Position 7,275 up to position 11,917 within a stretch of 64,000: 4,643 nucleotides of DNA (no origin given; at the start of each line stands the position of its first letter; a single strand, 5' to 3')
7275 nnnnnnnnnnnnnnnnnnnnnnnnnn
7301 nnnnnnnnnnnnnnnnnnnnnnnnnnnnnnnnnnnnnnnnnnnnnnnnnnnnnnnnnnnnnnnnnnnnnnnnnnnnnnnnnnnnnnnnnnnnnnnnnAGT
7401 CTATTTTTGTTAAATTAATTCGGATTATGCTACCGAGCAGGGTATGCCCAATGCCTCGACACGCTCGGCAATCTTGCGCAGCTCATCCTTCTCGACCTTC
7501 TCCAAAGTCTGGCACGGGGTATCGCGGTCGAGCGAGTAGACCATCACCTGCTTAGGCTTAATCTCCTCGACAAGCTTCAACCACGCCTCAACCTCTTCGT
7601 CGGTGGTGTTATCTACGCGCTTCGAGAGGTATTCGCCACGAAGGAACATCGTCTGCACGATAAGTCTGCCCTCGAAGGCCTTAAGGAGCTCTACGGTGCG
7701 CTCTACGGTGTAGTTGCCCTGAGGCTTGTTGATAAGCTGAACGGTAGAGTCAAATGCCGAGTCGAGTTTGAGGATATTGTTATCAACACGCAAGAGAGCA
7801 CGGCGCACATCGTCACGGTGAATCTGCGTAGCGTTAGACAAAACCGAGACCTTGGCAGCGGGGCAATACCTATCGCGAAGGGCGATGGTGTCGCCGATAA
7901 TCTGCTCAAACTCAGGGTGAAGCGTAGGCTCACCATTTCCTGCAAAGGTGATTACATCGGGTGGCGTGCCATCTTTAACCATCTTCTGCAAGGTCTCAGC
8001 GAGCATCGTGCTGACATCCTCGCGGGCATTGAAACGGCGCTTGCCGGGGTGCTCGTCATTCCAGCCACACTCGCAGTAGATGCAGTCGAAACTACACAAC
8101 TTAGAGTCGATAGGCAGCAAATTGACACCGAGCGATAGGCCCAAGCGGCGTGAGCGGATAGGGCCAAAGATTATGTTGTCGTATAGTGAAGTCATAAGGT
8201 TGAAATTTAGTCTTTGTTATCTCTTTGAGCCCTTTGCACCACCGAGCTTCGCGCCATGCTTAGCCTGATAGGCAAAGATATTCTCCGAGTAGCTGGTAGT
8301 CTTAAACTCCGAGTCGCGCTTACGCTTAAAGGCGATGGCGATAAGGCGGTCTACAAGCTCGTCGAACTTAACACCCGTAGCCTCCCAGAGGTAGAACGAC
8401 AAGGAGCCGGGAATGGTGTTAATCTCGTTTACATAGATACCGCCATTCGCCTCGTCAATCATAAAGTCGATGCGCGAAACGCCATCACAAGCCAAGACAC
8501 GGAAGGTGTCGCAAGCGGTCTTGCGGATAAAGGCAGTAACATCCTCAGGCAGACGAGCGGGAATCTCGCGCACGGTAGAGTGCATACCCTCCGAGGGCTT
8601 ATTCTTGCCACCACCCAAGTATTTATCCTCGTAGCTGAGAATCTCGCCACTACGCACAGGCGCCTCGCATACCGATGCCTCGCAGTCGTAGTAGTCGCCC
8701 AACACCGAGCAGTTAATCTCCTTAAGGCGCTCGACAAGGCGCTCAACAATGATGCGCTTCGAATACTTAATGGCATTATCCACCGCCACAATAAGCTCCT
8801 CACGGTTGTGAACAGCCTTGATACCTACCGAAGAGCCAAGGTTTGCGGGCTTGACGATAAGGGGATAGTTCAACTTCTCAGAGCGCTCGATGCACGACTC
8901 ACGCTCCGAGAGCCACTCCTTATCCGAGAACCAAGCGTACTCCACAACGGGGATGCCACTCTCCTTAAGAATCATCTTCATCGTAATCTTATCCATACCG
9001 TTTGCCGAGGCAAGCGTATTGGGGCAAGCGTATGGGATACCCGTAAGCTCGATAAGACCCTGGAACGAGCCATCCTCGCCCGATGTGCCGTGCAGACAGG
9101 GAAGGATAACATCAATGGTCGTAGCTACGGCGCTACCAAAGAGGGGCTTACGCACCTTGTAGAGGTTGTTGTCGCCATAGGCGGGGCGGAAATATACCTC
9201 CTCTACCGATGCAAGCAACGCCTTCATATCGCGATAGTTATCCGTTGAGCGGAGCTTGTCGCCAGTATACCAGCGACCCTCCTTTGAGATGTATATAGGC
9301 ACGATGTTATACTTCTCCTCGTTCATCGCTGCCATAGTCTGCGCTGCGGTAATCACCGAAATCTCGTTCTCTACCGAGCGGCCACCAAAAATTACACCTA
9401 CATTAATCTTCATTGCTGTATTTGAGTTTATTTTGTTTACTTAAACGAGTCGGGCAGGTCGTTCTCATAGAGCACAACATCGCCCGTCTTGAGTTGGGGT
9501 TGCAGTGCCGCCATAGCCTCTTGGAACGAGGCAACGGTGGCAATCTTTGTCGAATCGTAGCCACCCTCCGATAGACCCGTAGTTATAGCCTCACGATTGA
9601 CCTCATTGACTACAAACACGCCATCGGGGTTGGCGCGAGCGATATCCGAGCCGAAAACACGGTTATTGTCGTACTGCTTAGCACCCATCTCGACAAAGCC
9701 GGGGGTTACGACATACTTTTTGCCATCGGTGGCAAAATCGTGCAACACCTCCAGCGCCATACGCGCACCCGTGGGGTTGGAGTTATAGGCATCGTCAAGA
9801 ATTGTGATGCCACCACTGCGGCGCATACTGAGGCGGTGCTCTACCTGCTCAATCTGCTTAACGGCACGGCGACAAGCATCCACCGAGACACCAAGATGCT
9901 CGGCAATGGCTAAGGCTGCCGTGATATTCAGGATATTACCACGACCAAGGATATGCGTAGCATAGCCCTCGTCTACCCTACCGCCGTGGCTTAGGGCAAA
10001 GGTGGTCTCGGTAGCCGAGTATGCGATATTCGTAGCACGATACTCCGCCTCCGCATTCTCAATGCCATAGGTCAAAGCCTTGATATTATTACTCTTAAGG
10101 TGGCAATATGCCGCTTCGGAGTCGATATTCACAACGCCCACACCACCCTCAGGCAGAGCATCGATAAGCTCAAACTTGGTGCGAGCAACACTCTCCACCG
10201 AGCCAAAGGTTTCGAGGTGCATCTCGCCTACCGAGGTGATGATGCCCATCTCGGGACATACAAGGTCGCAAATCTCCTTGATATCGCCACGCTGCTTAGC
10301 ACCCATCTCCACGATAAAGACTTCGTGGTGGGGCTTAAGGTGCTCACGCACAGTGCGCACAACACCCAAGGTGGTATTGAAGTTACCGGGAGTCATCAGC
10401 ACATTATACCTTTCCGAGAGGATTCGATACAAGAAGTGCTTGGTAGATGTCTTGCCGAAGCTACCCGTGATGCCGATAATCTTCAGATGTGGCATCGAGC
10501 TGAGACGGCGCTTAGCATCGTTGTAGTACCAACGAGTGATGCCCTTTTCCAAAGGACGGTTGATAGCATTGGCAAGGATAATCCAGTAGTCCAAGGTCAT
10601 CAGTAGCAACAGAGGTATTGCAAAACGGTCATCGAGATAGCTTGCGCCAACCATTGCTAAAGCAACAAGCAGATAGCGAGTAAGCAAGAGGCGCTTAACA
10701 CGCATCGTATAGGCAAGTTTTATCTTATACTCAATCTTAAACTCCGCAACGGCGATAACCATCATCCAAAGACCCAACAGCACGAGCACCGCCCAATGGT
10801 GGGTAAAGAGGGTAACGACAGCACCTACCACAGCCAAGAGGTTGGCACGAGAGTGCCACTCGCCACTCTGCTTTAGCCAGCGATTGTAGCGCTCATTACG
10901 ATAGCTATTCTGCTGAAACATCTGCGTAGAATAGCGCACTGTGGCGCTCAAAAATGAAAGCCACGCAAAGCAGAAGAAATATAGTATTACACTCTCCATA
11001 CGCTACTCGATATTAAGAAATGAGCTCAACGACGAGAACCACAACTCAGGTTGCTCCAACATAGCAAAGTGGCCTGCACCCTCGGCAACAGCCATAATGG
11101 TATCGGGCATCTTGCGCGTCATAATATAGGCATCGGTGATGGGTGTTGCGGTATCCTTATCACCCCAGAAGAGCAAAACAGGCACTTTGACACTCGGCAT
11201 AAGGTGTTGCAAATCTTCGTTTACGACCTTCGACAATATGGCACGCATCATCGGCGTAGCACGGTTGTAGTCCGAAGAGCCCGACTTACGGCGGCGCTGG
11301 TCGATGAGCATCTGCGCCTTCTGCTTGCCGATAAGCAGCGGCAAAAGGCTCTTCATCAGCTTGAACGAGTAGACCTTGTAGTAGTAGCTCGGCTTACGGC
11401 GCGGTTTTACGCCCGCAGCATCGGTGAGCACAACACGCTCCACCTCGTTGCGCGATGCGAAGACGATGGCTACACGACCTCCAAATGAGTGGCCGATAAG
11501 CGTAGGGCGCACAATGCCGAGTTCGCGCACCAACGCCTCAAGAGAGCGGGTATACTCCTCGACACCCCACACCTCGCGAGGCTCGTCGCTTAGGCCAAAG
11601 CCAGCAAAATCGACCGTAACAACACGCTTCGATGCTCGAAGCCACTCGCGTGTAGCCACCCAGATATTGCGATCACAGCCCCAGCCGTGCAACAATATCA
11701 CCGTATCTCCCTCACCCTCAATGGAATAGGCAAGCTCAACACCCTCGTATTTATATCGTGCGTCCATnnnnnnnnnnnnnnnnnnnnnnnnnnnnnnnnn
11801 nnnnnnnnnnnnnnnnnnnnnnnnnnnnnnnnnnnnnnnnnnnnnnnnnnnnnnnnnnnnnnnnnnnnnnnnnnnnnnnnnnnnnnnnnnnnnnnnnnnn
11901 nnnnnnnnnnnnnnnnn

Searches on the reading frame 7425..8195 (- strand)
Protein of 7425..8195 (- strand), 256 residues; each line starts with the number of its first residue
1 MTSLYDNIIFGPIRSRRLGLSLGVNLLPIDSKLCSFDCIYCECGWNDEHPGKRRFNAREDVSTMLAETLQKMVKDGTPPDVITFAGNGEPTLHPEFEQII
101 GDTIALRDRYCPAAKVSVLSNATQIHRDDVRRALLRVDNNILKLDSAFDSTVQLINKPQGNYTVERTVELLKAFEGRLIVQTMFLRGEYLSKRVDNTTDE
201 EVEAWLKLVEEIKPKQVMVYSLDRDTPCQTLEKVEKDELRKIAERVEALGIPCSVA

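Call 35: search_protein_families(library=pfam, proteins=[window:7425-8195:-], max_evalue=0.00001)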
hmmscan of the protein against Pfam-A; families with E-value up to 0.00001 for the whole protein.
window:7425-8195:- (256 aa): 1 family
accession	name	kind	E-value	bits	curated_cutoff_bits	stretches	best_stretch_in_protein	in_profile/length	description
PF04055.27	Radical_SAM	-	1.9e-09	38.3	29.5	1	33-189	6-155/166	Radical SAM superfamily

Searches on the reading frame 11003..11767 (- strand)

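Call 3: search_protein_families(library=pfam, proteins=[window:11003-11767:-], max_evalue=1)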
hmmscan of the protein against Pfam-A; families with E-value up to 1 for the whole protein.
window:11003-11767:- (254 aa): 10 families
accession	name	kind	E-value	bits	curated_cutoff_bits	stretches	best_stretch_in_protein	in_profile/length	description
PF00561.26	Abhydrolase_1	-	5.4e-22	79.1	25.8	1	22-240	2-245/245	alpha/beta hydrolase fold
PF12697.13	Abhydrolase_6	-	5.3e-18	66.9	26.3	1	23-241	1-212/217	Alpha/beta hydrolase family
PF12146.15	Hydrolase_4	-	5.1e-12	46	27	1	22-239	6-238/239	Serine aminopeptidase, S33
PF06342.18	DUF1057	-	1e-05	25.2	21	1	22-150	37-168/297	Alpha/beta hydrolase of unknown function (DUF1057)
PF08386.16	Abhydrolase_4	-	0.0021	18.6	21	1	194-237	34-77/103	TAP-like protein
PF01738.24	DLH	-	0.024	14.6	21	0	89-113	100-125/217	Dienelactone hydrolase family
PF01764.32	Lipase_3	-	0.032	14.6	22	1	69-106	46-83/140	Lipase (class 3)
PF20408.4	Abhydrolase_11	-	0.041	14.1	27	1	74-113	62-103/193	Alpha/beta hydrolase domain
PF05728.18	UPF0227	-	0.15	12.4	21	1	75-140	48-125/187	Uncharacterised protein family (UPF0227)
PF00450.28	Peptidase_S10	-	0.33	10.7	21.9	0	178-220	319-360/420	Serine carboxypeptidase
